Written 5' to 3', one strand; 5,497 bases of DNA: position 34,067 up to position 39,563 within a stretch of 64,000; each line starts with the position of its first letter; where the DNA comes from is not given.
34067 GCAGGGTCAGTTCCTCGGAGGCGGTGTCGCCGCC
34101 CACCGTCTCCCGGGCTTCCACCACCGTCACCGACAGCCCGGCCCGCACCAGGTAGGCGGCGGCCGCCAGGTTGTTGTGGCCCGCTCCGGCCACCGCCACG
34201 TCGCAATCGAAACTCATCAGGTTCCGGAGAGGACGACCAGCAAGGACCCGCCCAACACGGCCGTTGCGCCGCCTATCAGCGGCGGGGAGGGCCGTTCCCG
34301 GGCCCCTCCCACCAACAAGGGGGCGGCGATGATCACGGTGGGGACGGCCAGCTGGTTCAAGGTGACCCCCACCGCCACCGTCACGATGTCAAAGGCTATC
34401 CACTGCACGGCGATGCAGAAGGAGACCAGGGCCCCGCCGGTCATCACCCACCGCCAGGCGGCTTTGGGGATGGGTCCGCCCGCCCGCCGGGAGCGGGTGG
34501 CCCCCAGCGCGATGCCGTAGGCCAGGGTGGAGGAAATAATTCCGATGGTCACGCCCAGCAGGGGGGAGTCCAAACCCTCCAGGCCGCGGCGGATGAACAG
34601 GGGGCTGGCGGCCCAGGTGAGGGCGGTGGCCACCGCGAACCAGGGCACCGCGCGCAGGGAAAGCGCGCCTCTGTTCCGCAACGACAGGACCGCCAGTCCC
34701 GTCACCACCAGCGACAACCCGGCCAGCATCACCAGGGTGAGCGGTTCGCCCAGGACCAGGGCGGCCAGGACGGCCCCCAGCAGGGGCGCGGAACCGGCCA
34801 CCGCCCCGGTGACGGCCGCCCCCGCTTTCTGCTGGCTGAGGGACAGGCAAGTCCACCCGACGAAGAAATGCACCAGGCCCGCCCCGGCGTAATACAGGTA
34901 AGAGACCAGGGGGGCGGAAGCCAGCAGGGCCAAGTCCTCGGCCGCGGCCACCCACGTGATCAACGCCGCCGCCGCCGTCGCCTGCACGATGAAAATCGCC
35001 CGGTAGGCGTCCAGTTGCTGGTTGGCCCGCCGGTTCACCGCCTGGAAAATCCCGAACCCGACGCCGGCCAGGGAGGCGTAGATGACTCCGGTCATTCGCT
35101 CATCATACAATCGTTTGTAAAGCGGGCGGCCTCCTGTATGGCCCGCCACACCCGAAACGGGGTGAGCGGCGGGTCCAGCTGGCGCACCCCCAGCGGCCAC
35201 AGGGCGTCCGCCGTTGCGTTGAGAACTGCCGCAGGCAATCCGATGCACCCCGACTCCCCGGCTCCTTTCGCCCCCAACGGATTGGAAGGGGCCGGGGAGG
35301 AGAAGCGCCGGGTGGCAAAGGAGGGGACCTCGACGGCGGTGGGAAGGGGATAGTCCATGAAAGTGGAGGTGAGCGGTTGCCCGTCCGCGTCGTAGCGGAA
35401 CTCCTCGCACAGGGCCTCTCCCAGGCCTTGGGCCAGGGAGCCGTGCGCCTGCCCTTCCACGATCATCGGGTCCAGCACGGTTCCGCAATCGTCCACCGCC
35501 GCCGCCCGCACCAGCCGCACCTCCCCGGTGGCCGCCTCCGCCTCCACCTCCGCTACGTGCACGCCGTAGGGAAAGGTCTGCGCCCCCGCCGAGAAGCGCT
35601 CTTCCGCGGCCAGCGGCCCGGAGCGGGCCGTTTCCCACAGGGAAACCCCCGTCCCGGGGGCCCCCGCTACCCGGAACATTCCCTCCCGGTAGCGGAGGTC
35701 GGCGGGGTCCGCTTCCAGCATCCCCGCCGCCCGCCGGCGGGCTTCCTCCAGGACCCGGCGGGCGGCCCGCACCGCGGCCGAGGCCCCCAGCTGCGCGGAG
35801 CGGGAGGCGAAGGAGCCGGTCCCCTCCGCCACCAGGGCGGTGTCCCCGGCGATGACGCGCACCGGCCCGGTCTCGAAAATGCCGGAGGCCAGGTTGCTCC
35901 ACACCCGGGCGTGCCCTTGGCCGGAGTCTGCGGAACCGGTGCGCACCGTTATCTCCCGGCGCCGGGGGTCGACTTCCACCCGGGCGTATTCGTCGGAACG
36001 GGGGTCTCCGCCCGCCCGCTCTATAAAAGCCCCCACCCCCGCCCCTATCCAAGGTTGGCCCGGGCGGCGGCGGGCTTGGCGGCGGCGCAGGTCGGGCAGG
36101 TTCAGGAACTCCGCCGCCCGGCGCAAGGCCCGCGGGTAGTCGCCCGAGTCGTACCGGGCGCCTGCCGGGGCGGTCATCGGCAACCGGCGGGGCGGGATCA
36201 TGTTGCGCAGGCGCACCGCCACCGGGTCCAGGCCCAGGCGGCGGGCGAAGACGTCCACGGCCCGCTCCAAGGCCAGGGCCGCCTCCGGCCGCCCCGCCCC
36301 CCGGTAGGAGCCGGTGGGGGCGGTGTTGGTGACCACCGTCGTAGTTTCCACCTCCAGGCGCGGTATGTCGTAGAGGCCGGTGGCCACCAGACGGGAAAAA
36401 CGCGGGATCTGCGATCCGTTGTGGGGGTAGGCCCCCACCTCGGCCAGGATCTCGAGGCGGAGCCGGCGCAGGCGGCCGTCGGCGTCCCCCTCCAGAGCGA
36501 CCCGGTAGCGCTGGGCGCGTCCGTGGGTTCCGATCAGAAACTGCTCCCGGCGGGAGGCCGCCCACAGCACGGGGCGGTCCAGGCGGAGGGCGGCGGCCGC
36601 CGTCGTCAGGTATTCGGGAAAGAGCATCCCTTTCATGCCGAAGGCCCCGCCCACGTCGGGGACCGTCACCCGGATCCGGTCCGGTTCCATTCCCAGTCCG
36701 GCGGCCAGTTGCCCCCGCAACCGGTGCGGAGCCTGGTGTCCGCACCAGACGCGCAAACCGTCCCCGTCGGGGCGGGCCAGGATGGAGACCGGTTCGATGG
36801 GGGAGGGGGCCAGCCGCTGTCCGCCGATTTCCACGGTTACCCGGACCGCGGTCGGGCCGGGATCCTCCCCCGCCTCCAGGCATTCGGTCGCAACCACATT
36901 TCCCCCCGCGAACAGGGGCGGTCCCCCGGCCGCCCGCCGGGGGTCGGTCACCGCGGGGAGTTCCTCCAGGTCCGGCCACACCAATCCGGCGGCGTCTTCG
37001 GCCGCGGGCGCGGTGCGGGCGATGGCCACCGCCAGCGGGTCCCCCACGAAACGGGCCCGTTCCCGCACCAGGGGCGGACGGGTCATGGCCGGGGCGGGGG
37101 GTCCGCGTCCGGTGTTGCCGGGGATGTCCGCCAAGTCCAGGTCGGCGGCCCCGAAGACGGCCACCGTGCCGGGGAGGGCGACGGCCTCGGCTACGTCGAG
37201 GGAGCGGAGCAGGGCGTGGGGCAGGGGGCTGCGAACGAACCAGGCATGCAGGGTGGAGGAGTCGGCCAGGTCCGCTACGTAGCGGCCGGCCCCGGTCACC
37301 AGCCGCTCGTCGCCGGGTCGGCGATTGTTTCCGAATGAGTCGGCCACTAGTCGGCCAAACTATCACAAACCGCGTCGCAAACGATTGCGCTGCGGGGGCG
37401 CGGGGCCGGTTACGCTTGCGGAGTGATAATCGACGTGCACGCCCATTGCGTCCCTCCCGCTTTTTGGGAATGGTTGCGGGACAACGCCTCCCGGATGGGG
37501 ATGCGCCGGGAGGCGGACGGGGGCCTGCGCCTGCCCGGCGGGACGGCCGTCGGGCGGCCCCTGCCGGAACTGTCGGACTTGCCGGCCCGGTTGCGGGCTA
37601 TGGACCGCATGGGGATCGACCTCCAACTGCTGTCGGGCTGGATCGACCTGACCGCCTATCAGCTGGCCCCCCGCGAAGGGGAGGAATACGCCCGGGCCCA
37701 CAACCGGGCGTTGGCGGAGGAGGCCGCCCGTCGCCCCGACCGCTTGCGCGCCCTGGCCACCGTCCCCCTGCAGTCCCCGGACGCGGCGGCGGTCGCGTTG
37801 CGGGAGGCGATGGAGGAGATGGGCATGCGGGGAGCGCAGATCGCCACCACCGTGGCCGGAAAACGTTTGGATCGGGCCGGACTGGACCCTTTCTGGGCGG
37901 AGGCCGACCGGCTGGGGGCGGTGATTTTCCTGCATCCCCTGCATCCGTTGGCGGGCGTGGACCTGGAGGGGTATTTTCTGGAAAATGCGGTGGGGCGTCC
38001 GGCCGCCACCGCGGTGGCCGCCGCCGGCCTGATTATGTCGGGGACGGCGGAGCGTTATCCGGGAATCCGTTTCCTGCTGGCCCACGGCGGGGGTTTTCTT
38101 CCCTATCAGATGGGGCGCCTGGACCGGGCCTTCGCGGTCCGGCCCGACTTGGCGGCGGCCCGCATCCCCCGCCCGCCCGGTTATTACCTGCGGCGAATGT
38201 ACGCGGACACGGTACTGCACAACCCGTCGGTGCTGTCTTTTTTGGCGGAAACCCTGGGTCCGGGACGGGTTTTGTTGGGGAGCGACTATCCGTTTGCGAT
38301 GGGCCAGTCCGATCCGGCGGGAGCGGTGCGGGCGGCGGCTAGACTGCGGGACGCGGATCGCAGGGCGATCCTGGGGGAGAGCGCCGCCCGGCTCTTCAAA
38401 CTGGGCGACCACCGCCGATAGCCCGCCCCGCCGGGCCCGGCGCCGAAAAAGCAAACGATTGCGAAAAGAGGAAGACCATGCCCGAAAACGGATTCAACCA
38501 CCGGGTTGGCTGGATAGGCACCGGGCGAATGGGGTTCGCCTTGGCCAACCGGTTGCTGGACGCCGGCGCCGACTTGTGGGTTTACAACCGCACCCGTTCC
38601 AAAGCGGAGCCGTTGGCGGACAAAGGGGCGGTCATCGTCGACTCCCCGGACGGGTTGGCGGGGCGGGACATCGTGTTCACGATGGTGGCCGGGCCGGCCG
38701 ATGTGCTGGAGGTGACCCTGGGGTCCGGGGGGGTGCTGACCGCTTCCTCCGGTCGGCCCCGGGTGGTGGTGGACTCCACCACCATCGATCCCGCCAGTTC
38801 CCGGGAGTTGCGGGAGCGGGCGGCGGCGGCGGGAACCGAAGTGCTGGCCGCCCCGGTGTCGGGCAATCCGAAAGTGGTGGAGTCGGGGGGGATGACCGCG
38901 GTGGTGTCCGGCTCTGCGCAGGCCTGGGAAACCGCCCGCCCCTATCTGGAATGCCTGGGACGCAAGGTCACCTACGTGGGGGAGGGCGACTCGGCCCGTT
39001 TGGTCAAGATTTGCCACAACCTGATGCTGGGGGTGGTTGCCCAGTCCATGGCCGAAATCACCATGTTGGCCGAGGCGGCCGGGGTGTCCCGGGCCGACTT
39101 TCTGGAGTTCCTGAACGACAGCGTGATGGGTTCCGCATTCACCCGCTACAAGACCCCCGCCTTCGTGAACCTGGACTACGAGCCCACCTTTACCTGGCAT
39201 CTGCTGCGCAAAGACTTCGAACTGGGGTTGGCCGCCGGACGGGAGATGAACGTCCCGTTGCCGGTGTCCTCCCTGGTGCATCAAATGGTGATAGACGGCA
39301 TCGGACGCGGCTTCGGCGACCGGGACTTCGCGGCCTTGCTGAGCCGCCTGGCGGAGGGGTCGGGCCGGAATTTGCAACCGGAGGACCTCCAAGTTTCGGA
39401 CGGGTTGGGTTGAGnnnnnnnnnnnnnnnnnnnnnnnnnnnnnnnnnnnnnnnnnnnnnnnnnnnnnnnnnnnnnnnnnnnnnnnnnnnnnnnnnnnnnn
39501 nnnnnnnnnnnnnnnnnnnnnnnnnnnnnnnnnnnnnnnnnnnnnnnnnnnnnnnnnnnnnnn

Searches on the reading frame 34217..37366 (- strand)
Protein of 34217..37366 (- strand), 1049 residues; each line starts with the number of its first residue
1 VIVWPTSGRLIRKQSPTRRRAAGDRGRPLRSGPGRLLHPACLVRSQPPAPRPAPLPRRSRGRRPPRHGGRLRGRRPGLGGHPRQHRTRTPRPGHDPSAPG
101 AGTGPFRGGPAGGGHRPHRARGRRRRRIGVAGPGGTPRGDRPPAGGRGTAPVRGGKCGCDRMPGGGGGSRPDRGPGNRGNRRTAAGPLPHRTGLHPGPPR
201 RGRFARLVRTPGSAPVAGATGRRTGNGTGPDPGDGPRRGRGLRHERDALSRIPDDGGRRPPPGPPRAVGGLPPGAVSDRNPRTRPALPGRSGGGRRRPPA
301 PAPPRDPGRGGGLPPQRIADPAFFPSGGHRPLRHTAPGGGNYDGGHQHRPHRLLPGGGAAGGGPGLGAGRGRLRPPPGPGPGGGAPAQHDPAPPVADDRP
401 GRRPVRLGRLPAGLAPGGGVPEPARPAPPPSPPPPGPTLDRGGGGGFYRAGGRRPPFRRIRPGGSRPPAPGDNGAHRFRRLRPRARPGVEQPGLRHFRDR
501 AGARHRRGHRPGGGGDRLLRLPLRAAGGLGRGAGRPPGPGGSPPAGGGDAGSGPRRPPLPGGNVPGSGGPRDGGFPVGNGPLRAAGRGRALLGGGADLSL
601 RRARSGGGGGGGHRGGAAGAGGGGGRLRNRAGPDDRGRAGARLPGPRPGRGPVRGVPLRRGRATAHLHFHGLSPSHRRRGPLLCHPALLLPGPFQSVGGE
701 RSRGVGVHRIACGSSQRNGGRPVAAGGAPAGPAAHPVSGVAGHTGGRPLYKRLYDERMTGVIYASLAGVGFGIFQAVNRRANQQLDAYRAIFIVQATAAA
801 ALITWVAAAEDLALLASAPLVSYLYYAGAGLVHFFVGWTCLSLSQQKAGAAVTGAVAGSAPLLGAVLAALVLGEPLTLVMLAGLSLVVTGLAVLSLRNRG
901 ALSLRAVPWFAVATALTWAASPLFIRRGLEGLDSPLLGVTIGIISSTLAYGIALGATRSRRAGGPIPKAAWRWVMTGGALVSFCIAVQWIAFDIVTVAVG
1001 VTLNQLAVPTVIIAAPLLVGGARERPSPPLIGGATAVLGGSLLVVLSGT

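Call 26: search_protein_families(library=pfam, proteins=[window:34217-37366:-], max_evalue=0.0001)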
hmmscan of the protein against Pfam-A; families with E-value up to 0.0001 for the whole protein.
window:34217-37366:- (1049 aa): 1 family
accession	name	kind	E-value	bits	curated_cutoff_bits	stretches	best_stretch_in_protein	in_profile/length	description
PF00892.27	EamA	-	8.3e-16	58.9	28.2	1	759-895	2-134/135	EamA-like transporter family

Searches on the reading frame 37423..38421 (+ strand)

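Call 27: search_protein_families(library=pfam, proteins=[window:37423-38421:+], max_evalue=0.0001)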
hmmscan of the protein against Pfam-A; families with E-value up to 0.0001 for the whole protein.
window:37423-38421:+ (332 aa): 1 family
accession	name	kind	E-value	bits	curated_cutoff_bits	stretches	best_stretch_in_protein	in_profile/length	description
PF04909.20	Amidohydro_2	-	3e-36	126.1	26.4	1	3-327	1-289/289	Amidohydrolase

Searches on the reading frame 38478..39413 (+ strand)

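Call 27: search_protein_families(library=pfam, proteins=[window:38478-39413:+], max_evalue=0.0001)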
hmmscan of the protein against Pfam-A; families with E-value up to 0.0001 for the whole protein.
window:38478-39413:+ (311 aa): 5 families
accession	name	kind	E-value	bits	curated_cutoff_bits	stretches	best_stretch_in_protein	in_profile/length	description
PF03446.21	NAD_binding_2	-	5.4e-37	127.7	21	1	9-168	1-161/161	NAD binding domain of 6-phosphogluconate dehydrogenase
PF14833.11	NAD_binding_11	-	1e-20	74.6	30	1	174-289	4-120/122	NAD-binding of NADP-dependent 3-hydroxyisobutyrate dehydrogenase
PF03807.23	F420_oxidored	-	5.6e-08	33.7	21.6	1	9-70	1-67/94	NADP oxidoreductase coenzyme F420-dependent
PF01488.26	Shikimate_DH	-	7.1e-06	26.6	24.3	1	8-80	13-93/138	Shikimate / quinate 5-dehydrogenase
PF02826.25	2-Hacid_dh_C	-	9.9e-06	25.5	25.1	1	7-70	36-99/178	D-isomer specific 2-hydroxyacid dehydrogenase, NAD binding domain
